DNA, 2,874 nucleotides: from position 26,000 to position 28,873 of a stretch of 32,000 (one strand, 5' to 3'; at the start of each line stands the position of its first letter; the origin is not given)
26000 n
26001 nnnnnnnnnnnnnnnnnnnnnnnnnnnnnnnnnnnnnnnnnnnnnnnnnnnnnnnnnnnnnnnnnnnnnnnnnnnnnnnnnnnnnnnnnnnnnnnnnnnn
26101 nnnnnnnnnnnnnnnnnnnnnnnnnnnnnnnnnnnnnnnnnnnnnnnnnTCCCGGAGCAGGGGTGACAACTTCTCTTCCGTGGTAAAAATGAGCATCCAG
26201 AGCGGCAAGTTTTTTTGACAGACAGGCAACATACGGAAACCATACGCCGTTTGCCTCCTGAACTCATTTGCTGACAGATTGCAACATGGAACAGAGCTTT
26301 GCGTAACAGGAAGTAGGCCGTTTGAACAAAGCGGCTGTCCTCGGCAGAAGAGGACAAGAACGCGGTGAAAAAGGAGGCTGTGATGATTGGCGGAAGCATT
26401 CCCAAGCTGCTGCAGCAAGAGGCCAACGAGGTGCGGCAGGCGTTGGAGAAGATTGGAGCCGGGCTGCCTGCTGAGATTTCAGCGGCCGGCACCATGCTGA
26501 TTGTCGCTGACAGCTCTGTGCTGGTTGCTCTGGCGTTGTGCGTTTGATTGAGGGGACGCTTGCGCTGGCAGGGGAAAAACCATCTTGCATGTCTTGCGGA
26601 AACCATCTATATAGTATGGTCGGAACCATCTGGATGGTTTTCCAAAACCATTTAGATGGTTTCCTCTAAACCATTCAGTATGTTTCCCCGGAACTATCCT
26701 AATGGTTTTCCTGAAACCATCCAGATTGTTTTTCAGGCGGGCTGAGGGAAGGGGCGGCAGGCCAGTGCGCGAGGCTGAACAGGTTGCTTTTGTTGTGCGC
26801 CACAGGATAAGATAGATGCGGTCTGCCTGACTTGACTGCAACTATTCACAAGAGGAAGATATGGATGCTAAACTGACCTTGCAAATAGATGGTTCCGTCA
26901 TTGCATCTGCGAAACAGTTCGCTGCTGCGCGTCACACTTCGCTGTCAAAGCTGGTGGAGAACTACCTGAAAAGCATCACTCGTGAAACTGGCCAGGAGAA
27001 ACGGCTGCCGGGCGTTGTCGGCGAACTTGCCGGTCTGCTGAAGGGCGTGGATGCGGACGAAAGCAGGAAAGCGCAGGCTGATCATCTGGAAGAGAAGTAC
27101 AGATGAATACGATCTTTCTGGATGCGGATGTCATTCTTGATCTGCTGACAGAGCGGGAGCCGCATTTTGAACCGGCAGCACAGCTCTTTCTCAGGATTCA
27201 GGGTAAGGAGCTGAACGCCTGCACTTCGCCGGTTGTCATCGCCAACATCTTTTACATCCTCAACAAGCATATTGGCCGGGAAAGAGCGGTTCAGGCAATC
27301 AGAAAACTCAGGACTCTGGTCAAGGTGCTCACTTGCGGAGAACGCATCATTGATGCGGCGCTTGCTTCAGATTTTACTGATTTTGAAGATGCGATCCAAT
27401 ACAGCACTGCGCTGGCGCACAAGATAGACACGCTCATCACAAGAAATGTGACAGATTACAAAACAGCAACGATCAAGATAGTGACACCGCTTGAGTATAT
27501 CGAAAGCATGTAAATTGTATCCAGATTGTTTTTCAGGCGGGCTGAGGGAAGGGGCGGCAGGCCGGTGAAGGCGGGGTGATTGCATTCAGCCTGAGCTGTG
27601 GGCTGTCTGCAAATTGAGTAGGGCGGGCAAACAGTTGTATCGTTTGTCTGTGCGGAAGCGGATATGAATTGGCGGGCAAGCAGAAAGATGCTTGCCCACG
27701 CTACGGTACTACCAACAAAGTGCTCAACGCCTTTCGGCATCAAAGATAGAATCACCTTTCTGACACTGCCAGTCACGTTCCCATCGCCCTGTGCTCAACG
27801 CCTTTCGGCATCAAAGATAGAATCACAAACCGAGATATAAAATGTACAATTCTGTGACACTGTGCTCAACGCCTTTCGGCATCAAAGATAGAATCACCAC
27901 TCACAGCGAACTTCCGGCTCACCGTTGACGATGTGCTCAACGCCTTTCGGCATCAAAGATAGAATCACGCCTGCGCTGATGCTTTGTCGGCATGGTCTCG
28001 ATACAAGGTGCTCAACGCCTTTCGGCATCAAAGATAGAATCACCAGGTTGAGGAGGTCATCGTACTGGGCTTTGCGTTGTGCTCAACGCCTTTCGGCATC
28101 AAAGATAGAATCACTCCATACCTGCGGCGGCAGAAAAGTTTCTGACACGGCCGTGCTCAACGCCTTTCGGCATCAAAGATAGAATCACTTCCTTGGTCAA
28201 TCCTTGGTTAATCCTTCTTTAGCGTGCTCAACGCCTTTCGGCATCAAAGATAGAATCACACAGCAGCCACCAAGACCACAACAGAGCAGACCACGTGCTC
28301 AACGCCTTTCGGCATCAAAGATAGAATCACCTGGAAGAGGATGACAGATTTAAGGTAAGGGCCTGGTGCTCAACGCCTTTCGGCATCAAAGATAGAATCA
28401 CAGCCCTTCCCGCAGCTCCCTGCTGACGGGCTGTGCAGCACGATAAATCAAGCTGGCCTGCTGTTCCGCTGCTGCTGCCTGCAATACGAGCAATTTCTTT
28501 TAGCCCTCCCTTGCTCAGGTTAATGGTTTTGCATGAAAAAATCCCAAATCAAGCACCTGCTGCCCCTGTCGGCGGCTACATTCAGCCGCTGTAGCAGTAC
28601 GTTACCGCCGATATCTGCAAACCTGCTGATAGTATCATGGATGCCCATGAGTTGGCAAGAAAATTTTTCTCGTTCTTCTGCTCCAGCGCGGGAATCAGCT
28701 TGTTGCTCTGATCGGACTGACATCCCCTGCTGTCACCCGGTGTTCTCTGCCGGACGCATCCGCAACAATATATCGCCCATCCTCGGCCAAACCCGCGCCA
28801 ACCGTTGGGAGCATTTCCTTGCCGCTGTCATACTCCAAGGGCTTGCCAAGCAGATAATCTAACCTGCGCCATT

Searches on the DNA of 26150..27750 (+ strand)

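Call 18: search_dna_similar(query=window:26560-26770:+, collection=plasmids, mode=distant, max_evalue=0.01)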
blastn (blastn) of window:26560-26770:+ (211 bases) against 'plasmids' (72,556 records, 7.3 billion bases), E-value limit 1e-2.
No match.

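Call 19: search_dna_similar(query=window:26560-26770:+, collection=phages, mode=distant, max_evalue=0.01)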
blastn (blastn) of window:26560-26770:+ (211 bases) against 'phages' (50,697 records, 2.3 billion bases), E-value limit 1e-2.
No match.
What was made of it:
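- Tried and rejected: I ran blastn against plasmids and phages (calls 18, 19).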

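Call 71: search_rna_families(source=window, start=26150, end=27750, threshold=evalue, max_evalue=1)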
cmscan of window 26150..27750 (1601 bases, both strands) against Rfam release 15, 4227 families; matches with E-value up to 1: 7.
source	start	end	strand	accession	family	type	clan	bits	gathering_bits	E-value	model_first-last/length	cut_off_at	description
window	27720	27748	-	RF01343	CRISPR-DR33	Gene; CRISPR;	-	30.3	39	0.0003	9-37/37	no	CRISPR RNA direct repeat element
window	26628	26728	+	RF03697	mir-722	Gene; miRNA;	-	28.8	81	0.0044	1-67/67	no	mir-722 microRNA precursor family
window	26623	26731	+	RF03519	mir-238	Gene; miRNA;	-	21.5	80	0.31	1-85/85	no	mir-238 microRNA precursor family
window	26607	26678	-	RF04165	mir-2483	Gene; miRNA;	-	21.4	75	0.45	1-80/80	no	mir-2483 microRNA precursor family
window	27720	27750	+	RF01336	CRISPR-DR23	Gene; CRISPR;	-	21.3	45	0.48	1-26/36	3'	CRISPR RNA direct repeat element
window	26623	26731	-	RF03519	mir-238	Gene; miRNA;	-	20.5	80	0.58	1-85/85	no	mir-238 microRNA precursor family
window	26374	26410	+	RF00613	SNORD94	Gene; snRNA; snoRNA; CD-box;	-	16.1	60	0.8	1-137/137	no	Small nucleolar RNA SNORD94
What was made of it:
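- On CRISPR leader element: Rfam's best match is on the minus strand (call 71).
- The best Rfam CRISPR-DR match is also on the minus strand (call 71).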

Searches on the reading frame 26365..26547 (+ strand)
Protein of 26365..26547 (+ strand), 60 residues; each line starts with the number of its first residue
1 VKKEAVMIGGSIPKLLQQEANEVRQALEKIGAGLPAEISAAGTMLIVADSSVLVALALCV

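Call 9: search_protein_families(library=pfam, proteins=[window:26365-26547:+], max_evalue=0.01)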
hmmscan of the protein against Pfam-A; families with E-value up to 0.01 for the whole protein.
window:26365-26547:+ (60 aa): 0 families

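Call 24: search_protein_families(library=pfam, proteins=[window:26365-26547:+], max_evalue=1)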
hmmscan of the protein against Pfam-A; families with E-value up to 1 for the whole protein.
window:26365-26547:+ (60 aa): 0 families

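Call 54: search_protein_families(library=ncbifam, proteins=[window:26365-26547:+], max_evalue=0.1)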
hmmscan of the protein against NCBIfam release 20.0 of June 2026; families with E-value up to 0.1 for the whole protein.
window:26365-26547:+ (60 aa): 0 families

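Call 65: find_encoding_contigs(protein=window:26383-26547:+, flank=10000, max_places=10)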
Protein window:26383-26547:+ (54 aa): 2 contigs read that carry it; 2 places shown.
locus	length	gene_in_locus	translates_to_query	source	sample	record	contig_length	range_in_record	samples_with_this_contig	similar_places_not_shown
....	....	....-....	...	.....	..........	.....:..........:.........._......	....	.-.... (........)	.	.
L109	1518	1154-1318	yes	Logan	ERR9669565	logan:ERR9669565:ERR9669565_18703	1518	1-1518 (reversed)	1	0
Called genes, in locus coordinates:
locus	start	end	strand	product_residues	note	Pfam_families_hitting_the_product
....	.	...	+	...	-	?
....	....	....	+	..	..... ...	-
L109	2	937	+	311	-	?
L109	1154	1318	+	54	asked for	-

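Call 70: search_protein_families(library=phrogs, proteins=[window:26383-26547:+], max_evalue=0.001)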
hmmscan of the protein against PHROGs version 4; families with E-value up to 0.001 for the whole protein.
window:26383-26547:+ (54 aa): 0 families

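Call 79: search_protein_representatives(protein=window:26383-26547:+)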
Query: 54 residues. Proteins with E-value up to 0.001 (for the whole library): 5; up to 1e-10: 1; up to 1e-30: 0. The best 5 are listed.
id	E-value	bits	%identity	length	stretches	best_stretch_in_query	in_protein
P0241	2.8e-22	92.5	100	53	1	1-54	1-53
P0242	7.4e-06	41.8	65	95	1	1-44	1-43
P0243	8.9e-06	41.6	66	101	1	1-45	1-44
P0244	9.7e-06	41.5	63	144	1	2-53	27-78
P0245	5.8e-04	36.0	74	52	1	1-35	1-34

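Call 81: list_cluster_members(proteins=[P0242, P0243, P0244, P0245, P0241])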
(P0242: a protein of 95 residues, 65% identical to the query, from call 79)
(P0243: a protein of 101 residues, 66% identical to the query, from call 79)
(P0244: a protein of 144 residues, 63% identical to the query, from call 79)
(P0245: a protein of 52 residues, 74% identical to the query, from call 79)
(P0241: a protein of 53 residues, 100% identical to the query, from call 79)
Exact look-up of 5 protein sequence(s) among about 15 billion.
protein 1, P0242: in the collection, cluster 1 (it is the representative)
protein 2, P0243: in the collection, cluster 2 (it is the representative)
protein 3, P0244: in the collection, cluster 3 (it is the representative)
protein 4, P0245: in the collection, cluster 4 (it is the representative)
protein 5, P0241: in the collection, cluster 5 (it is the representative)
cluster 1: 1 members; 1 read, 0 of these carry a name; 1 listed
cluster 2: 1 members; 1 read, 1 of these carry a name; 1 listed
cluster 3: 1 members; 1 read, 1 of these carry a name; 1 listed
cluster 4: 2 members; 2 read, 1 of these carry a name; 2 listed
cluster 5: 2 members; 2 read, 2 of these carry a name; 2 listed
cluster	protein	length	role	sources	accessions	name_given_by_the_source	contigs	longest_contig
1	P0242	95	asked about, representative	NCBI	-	-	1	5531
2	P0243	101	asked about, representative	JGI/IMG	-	hypothetical protein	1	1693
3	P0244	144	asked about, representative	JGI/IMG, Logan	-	hypothetical protein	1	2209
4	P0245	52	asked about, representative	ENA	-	-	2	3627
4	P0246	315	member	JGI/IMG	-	hypothetical protein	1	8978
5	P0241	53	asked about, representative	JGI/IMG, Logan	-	hypothetical protein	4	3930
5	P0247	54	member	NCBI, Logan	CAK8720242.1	hypothetical protein GCAAIG_09760 [Candidatus Electronema halotolerans]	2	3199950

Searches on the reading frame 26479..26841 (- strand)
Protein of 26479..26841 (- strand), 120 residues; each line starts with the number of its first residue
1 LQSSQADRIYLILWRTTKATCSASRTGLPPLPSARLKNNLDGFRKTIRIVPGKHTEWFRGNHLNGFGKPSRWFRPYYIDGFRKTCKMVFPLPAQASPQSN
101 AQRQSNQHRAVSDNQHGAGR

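Call 9: search_protein_families(library=pfam, proteins=[window:26479-26841:-], max_evalue=0.01)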
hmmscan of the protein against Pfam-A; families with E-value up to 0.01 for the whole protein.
window:26479-26841:- (120 aa): 0 families

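Call 37: find_homologous_proteins(query=window:26479-26841:-, max_evalue=1)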
Query window:26479-26841:-: 4 candidates shared short words with the query, none scored E <= 1.
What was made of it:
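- Tried and rejected: I searched 5.8 billion proteins with the spurious ORF that spans the array (call 37).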

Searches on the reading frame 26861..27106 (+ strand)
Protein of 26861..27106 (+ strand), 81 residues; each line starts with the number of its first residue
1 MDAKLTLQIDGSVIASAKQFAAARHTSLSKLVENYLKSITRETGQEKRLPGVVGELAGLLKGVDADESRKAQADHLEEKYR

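Call 9: search_protein_families(library=pfam, proteins=[window:26861-27106:+], max_evalue=0.01)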
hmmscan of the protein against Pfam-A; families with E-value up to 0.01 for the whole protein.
window:26861-27106:+ (81 aa): 1 family
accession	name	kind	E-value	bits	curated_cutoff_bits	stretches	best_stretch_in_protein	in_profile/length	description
PF19891.5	DUF6364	-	3.4e-21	75.9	27.3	1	1-80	1-70/70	Family of unknown function (DUF6364)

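Call 54: search_protein_families(library=ncbifam, proteins=[window:26861-27106:+], max_evalue=0.1)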
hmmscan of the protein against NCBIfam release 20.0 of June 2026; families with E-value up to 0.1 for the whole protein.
window:26861-27106:+ (81 aa): 0 families

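Call 70: search_protein_families(library=phrogs, proteins=[window:26861-27106:+], max_evalue=0.001)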
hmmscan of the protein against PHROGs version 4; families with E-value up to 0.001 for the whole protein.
window:26861-27106:+ (81 aa): 0 families

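Call 85: find_related_loci(query=window:26861-27106:+, collection=viral_contigs, flank=1500)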
Query window:26861-27106:+ (81 aa) in viral_contigs; peptide patterns used: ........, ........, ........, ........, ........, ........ (x = any residue, [..] = any of these).
29 stretches matched a pattern, but none encodes a relative of the query by tblastn (E <= 1e-3).

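Call 89: search_solved_structures(query=window:26861-27106:+, max_evalue=10)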
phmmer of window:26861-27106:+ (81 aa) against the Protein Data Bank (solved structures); distinct sequences matched with E-value up to 10: 3.
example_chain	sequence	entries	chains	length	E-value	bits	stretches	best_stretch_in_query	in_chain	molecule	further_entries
4bkg_A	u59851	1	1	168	0.0062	20.1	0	15-37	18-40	SMALL UBIQUITIN-RELATED MODIFIER 2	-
4u08_A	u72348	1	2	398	0.23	15.1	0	19-49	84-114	LIC11098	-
9kkd_A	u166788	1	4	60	0.28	14.8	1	7-48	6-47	Ribbon-helix-helix protein, CopG family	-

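Call 94: predict_structure(protein=window:26861-27106:+)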
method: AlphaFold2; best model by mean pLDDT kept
length: 81 residues; sequences in the alignment: 1
mean_pLDDT: 72.7   pTM: 0.53
mean pLDDT of the five models: 72.7, 62.8, 58.4, 58.4, 55.9
residues with pLDDT >= 90: 0; 70-90: 51; 50-70: 27; < 50: 3
segments of 3 or more residues with pLDDT < 50: 1-3
pLDDT, mean of each block of 10 residues (from residue 1): 51 63 64 78 79 83 78 84 70
secondary structure, 60 per line:
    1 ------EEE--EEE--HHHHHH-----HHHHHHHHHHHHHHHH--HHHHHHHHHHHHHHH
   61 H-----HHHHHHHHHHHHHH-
elements in order: E7-9 E12-14 H17-22 H28-43 H46-61 H67-80

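Call 97: fold_search(model_id=the predicted structure, library=pdb)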
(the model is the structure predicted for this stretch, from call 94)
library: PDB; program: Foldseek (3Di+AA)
matches with E <= 10: 192; with E <= 0.001: 0
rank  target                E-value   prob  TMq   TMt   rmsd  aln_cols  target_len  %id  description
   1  5b56_A                1.1e+00  0.28  0.38  0.11   7.7        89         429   16  Crystal structure of HIV-1 VPR C-Terminal domain and DIBB-M-Importin-Alpha2 complex (released 2016-06-01)
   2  5yny_D                1.2e+00  0.30  0.38  0.29  15.3        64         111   14  Structure of house dust mite allergen Der F 21 in PEG2KMME (released 2019-03-13)
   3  5uf7                  1.3e+00  0.44  0.47  0.10   5.9        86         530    9  CRYSTAL STRUCTURE OF MUNC13-1 MUN DOMAIN (released 2017-02-15)
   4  4y21                  1.3e+00  0.44  0.47  0.10   5.9        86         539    9  Crystal Structure of Munc13-1 MUN domain (released 2015-06-10)
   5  4hwc_E                1.4e+00  0.15  0.33  0.32   6.2        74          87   16  Structure of ATBAG1 (released 2013-05-29)
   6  4ll6                  1.4e+00  0.12  0.31  0.09  13.0        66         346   14  Structure of Myo4p globular tail domain. (released 2014-02-12)
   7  3mvp_A                1.4e+00  0.06  0.21  0.10  11.1        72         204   14  The Crystal Structure of a TetR/AcrR transcriptional regulator from Streptococcus mutans to 1.85A (released 2010-05-12)
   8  5yny_C                1.8e+00  0.21  0.38  0.29  15.2        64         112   14  Structure of house dust mite allergen Der F 21 in PEG2KMME (released 2019-03-13)
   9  3mq1_E                1.8e+00  0.15  0.34  0.29  15.0        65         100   14  Crystal Structure of Dust Mite Allergen Der p 5 (released 2010-06-02)
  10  6wk3_A                1.9e+00  0.13  0.31  0.22   6.6        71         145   21  Engineered carbene transferase RmaNOD Q52V, putative nitric oxide dioxygenase from Rhodothermus marinus (released 2020-07-08)
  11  4hwc_F                2.0e+00  0.12  0.33  0.32   6.2        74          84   16  Structure of ATBAG1 (released 2013-05-29)
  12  6zv1_MODEL_1_A        2.3e+00  0.20  0.39  0.24   6.1        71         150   22  TFIIS N-terminal domain (TND) from human IWS1 (released 2021-12-01)
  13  8vvi_C                2.4e+00  0.10  0.33  0.29   8.4        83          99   13  Cryo-EM structure of a type II ZorAB complex from Sulfuricurvum kujiense (released 2025-02-05)
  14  4hwc_A                2.5e+00  0.11  0.33  0.32   6.3        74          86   16  Structure of ATBAG1 (released 2013-05-29)
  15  7v2d_A                2.5e+00  0.08  0.29  0.09  12.3        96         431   11  Deactive state complex I from Q10 dataset (released 2022-03-02)
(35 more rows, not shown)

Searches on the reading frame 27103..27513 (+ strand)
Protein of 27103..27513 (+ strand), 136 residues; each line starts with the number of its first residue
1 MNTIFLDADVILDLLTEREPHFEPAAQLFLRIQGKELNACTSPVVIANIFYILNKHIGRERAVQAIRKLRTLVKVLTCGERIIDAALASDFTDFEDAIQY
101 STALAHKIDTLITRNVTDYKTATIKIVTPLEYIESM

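Call 9: search_protein_families(library=pfam, proteins=[window:27103-27513:+], max_evalue=0.01)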
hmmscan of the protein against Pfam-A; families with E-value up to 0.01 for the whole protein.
window:27103-27513:+ (136 aa): 2 families
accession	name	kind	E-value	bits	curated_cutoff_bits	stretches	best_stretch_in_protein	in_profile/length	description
PF13470.12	PIN_3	-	2.7e-17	64.1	27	1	4-116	2-114/115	PIN domain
PF01850.27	PIN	-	3.6e-12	47.4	23.6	1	4-115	1-111/120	PIN domain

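Call 12: find_encoding_contigs(protein=window:27103-27513:+, flank=10000, max_places=10)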
Protein window:27103-27513:+ (136 aa): no gene with exactly this product is on record in the collection.

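Call 54: search_protein_families(library=ncbifam, proteins=[window:27103-27513:+], max_evalue=0.1)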
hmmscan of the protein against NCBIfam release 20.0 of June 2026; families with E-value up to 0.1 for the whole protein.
window:27103-27513:+ (136 aa): 1 family
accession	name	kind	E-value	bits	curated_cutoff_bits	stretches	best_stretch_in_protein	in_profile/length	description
NF052230.1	T9SS_PorE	exception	0.03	12.6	600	1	37-106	505-569/648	PorE family type IX secretion system protein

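Call 70: search_protein_families(library=phrogs, proteins=[window:27103-27513:+], max_evalue=0.001)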
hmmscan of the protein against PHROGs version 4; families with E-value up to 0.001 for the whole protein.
window:27103-27513:+ (136 aa): 0 families

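Call 86: find_related_loci(query=window:27103-27513:+, collection=viral_contigs, flank=1500)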
Query window:27103-27513:+ (136 aa) in viral_contigs; peptide patterns used: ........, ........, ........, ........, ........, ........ (x = any residue, [..] = any of these).
46 stretches matched a pattern; 3 encode a relative of the query (tblastn E <= 1e-3); 3 distinct loci.
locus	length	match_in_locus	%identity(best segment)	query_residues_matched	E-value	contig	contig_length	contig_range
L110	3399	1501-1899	32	1-133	3e-25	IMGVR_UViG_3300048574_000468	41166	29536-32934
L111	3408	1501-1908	29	1-136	9e-23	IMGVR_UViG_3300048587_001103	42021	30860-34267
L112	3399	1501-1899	26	4-136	3e-19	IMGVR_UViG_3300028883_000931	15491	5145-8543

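Call 90: search_solved_structures(query=window:27103-27513:+, max_evalue=0.01)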
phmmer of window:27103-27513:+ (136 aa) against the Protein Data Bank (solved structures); distinct sequences matched with E-value up to 0.01: 0.

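Call 101: search_protein_families(library=pfam, proteins=[L110:1501-1899:+, L111:1501-1908:+, L112:1501-1899:+], max_evalue=0.01)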
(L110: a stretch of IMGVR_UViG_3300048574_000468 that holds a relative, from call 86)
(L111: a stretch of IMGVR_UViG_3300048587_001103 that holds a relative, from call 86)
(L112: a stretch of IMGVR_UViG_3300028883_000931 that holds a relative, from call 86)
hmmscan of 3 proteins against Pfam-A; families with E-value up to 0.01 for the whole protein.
L110:1501-1899:+ (133 aa): 2 families
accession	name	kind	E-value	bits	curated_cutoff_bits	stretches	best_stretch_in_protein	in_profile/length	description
PF13470.12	PIN_3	-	6.4e-19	69.3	27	1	4-115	2-113/115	PIN domain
PF01850.27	PIN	-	2.9e-08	34.8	23.6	1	4-121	1-116/120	PIN domain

L111:1501-1908:+ (136 aa): 2 families
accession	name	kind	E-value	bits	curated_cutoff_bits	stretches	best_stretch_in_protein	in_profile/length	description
PF13470.12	PIN_3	-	2.2e-23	83.7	27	1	5-116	3-114/115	PIN domain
PF01850.27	PIN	-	1.1e-07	32.9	23.6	1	5-122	2-118/120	PIN domain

L112:1501-1899:+ (133 aa): 2 families
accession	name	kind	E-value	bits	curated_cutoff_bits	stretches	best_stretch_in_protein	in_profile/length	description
PF13470.12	PIN_3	-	3.4e-19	70.2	27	1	1-113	2-114/115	PIN domain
PF01850.27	PIN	-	1.3e-10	42.3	23.6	1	1-116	1-114/120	PIN domain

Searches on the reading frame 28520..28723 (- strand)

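Call 24: search_protein_families(library=pfam, proteins=[window:28520-28723:-], max_evalue=1)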
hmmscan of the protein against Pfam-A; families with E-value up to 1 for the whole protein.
window:28520-28723:- (67 aa): 1 family
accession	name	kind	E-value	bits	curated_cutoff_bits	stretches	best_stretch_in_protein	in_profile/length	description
PF16252.10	DUF4908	-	0.12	12.3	25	1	24-57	99-132/223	Domain of unknown function (DUF4908)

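Call 54: search_protein_families(library=ncbifam, proteins=[window:28520-28723:-], max_evalue=0.1)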
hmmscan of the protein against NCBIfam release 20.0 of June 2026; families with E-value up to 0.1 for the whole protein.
window:28520-28723:- (67 aa): 0 families
